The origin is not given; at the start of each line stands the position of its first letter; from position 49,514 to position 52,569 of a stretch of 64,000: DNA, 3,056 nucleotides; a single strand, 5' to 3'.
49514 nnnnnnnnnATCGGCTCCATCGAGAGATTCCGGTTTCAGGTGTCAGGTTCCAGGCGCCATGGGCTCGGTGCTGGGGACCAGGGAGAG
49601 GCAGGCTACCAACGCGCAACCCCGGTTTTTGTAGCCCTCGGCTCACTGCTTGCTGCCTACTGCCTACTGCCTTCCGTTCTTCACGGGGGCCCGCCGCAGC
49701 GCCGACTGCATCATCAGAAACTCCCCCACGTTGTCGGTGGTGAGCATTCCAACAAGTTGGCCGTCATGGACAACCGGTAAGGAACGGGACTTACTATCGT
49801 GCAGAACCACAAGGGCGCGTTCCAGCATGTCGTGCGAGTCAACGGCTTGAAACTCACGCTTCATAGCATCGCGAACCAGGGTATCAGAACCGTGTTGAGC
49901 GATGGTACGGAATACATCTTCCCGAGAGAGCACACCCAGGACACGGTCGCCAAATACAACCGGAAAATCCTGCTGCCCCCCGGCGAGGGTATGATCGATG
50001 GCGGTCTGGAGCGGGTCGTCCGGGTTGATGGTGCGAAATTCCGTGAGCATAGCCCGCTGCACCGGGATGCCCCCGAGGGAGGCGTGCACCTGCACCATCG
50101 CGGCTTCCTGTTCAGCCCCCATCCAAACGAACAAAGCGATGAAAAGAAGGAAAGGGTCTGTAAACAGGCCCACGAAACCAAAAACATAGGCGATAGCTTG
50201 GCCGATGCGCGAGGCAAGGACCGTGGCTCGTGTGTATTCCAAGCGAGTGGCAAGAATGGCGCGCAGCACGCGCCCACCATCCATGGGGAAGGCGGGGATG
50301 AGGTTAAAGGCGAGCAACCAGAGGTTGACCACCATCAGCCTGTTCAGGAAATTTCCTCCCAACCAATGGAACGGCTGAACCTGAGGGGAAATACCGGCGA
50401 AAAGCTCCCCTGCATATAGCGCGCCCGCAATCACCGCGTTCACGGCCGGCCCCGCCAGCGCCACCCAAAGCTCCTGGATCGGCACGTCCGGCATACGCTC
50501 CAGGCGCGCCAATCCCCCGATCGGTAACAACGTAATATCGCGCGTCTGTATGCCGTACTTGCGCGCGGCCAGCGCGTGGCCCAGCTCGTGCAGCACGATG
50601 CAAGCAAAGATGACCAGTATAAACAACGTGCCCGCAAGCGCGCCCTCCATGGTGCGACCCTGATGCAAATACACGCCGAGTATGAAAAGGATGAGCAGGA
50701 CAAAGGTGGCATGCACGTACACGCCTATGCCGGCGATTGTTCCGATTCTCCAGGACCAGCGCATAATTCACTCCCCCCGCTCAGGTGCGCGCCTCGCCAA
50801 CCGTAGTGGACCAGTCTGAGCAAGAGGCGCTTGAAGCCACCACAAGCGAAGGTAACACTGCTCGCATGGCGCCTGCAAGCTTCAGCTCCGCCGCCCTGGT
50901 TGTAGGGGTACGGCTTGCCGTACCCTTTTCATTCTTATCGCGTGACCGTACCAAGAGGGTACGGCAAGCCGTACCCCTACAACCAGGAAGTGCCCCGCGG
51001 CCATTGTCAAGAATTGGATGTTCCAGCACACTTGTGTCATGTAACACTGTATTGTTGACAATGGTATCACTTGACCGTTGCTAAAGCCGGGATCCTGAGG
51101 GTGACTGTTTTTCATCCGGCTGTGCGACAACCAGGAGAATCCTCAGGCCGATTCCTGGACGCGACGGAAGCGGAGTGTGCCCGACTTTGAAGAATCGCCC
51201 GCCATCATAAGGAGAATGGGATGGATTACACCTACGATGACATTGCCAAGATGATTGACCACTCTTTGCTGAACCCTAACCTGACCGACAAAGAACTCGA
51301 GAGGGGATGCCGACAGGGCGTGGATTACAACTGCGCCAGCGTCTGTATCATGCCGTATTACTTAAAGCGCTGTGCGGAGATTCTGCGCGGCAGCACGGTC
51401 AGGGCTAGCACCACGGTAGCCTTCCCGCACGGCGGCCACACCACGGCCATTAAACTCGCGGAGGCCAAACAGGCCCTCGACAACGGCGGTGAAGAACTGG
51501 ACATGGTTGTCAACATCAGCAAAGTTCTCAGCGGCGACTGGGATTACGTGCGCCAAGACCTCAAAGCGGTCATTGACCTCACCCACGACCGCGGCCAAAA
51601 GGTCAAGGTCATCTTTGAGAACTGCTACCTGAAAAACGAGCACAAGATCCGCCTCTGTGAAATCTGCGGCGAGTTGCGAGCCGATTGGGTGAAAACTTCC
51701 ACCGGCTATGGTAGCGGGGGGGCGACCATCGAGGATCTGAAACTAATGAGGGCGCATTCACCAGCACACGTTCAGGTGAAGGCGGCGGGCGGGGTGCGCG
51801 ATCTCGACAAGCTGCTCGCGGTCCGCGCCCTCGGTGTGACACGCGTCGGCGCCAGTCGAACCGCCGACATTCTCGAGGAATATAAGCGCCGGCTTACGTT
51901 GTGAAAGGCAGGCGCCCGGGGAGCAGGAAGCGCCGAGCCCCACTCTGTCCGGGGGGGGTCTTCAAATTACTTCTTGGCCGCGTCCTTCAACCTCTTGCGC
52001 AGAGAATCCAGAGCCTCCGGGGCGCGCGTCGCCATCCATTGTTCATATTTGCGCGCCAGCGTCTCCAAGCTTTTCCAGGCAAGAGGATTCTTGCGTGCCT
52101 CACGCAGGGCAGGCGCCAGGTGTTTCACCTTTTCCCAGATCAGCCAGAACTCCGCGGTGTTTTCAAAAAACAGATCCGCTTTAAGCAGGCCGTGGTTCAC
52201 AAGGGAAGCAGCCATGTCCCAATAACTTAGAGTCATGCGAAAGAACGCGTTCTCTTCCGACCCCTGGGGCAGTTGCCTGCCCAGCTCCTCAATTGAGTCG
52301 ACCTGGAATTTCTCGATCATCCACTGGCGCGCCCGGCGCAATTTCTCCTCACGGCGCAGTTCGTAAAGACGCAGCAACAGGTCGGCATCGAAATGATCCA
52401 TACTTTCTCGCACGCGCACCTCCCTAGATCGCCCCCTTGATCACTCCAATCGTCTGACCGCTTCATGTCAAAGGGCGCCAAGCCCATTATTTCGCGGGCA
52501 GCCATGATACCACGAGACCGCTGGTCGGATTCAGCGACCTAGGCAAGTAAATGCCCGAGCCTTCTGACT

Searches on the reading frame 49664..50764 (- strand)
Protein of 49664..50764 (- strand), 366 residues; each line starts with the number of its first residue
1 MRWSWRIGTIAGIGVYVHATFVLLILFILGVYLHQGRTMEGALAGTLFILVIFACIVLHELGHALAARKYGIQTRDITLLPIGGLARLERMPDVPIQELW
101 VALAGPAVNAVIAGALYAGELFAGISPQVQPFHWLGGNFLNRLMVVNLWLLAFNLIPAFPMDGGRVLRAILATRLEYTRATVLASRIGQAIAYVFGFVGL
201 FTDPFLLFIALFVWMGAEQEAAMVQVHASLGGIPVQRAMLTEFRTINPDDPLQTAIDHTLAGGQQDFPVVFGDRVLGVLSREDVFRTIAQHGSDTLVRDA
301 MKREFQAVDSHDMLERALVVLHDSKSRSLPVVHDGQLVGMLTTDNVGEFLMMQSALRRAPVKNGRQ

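Call 12: search_protein_families(library=pfam, proteins=[window:49664-50764:-], max_evalue=0.01)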
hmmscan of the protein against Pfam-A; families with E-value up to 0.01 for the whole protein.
window:49664-50764:- (366 aa): 2 families
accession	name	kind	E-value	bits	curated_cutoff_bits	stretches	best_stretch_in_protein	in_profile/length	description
PF02163.28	Peptidase_M50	-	3.1e-23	82.7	27.2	2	48-120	2-100/221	Peptidase family M50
PF00571.33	CBS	-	2.3e-15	57.1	24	2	297-345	1-50/57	CBS domain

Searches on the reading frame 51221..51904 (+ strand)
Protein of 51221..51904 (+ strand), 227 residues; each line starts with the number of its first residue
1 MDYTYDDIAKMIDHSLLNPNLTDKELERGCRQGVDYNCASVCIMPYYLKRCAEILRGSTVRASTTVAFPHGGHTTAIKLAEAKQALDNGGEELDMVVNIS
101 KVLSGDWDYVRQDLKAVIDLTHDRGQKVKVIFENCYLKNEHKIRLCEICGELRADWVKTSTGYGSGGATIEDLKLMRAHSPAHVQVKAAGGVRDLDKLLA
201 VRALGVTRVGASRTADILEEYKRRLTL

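Call 12: search_protein_families(library=pfam, proteins=[window:51221-51904:+], max_evalue=0.01)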
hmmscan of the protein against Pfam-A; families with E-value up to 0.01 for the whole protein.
window:51221-51904:+ (227 aa): 1 family
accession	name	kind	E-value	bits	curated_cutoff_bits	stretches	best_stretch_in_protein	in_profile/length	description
PF01791.15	DeoC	-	2.7e-15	57.1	23.8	1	10-199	4-208/229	DeoC/LacD family aldolase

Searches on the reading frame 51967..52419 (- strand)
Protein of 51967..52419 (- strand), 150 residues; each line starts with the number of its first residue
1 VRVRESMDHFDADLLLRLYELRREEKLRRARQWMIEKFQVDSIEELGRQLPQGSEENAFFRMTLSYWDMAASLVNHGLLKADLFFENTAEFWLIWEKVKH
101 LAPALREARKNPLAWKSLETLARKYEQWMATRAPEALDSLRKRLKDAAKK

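Call 12: search_protein_families(library=pfam, proteins=[window:51967-52419:-], max_evalue=0.01)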
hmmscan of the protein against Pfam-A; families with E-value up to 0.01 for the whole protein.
window:51967-52419:- (150 aa): 1 family
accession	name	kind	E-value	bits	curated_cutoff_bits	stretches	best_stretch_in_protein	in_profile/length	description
PF15956.11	DUF4760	-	3.1e-21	76.4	25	1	11-124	5-140/141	Domain of unknown function (DUF4760)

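Call 49: search_protein_families(library=padloc, proteins=[window:51967-52419:-], max_evalue=0.1)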
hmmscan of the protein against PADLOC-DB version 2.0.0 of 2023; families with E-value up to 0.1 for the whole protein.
window:51967-52419:- (150 aa): 0 families

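Call 50: search_protein_families(library=phrogs, proteins=[window:51967-52419:-], max_evalue=0.1)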
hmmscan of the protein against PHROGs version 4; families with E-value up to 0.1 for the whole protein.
window:51967-52419:- (150 aa): 1 family
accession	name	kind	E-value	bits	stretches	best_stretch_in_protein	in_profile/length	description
phrog_2284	-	unknown function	0.024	15.6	1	51-126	86-162/169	-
